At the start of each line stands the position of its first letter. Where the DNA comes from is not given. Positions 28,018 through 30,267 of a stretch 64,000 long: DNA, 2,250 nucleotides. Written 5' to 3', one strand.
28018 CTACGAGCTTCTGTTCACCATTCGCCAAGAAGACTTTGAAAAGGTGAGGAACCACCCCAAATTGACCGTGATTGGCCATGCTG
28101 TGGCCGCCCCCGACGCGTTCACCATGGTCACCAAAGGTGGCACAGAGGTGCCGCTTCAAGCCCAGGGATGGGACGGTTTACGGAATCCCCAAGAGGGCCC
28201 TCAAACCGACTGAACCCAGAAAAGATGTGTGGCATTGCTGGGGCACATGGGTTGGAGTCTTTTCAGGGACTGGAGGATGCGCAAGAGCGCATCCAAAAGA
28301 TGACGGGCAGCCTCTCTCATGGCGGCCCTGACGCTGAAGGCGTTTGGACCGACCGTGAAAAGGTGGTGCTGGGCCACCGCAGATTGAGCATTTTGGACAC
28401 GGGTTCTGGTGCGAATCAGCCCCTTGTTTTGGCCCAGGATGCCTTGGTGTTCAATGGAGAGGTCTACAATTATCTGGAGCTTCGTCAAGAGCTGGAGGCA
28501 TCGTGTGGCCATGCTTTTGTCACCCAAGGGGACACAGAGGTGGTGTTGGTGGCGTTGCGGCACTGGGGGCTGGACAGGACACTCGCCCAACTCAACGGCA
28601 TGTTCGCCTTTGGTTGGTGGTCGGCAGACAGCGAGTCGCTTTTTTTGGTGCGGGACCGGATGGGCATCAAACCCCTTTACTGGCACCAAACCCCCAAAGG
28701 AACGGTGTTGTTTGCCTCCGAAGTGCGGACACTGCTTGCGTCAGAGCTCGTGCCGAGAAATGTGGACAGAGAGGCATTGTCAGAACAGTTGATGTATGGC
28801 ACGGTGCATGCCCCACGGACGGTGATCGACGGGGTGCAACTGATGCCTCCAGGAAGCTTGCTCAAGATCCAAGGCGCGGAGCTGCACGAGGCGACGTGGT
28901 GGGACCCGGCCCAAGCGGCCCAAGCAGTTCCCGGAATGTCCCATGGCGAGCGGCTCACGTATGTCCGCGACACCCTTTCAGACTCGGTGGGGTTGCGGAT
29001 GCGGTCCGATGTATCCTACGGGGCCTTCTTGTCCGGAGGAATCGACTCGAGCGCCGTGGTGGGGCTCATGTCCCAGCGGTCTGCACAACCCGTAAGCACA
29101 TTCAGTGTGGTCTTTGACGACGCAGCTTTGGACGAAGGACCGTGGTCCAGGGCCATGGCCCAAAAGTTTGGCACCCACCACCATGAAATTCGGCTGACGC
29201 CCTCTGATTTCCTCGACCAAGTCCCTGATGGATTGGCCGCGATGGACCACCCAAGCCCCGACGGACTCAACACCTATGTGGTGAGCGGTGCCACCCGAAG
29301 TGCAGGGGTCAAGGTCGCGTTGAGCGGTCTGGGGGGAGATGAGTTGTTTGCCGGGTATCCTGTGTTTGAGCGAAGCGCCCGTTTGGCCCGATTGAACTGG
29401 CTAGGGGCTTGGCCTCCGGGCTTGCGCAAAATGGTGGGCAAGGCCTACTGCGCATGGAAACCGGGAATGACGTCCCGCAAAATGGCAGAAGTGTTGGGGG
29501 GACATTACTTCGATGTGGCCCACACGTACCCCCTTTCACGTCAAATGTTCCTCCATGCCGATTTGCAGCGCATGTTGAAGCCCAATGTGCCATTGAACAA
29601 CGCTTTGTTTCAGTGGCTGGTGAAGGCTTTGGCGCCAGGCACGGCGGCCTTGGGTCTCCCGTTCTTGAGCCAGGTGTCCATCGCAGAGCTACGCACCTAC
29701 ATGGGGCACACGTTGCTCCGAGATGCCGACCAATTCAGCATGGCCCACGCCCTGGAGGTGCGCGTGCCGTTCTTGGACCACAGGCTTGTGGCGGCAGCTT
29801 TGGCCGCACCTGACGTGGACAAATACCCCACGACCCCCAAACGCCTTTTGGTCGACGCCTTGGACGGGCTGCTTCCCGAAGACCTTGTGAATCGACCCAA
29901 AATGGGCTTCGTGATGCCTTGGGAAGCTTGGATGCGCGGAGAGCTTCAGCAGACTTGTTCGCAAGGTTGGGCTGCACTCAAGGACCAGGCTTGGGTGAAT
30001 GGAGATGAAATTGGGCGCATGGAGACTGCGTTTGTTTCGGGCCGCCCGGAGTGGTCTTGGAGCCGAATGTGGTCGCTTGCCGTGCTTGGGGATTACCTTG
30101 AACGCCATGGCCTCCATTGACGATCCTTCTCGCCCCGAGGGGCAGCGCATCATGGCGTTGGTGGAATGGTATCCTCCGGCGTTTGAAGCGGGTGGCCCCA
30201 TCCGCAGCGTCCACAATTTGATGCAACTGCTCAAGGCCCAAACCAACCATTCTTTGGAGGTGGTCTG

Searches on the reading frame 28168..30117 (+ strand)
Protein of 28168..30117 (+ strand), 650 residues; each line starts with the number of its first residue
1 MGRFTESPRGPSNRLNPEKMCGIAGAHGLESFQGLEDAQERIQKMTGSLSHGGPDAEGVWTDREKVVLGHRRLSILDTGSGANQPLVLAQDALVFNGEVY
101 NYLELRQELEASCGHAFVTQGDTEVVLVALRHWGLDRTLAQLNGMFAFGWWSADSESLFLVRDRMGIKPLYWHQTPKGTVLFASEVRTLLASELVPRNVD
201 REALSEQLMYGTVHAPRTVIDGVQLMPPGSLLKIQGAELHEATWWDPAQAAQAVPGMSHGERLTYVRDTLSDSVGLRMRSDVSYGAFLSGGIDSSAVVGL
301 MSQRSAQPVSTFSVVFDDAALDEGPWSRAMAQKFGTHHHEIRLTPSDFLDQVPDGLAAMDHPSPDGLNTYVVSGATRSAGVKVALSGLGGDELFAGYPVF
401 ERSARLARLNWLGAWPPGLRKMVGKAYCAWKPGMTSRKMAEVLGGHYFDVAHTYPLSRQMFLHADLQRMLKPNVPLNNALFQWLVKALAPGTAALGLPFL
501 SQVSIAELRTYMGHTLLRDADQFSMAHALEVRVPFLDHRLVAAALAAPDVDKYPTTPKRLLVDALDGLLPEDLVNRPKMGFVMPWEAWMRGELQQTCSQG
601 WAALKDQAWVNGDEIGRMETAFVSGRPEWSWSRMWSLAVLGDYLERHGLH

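Call 27: search_protein_families(library=pfam, proteins=[window:28168-30117:+], max_evalue=0.001)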
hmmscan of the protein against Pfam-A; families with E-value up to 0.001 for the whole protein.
window:28168-30117:+ (650 aa): 4 families
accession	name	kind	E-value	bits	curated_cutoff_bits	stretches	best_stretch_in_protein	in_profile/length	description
PF00733.27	Asn_synthase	-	2.5e-77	261.4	21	1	266-634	2-343/354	Asparagine synthase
PF13522.11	GATase_6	-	2.5e-40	137.9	27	1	54-185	1-130/130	Glutamine amidotransferase domain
PF13537.11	GATase_7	-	2.6e-37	128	25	1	70-191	1-123/123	Glutamine amidotransferase domain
PF12481.13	DUF3700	-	0.00031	20.7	27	1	135-189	122-176/228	Aluminium induced protein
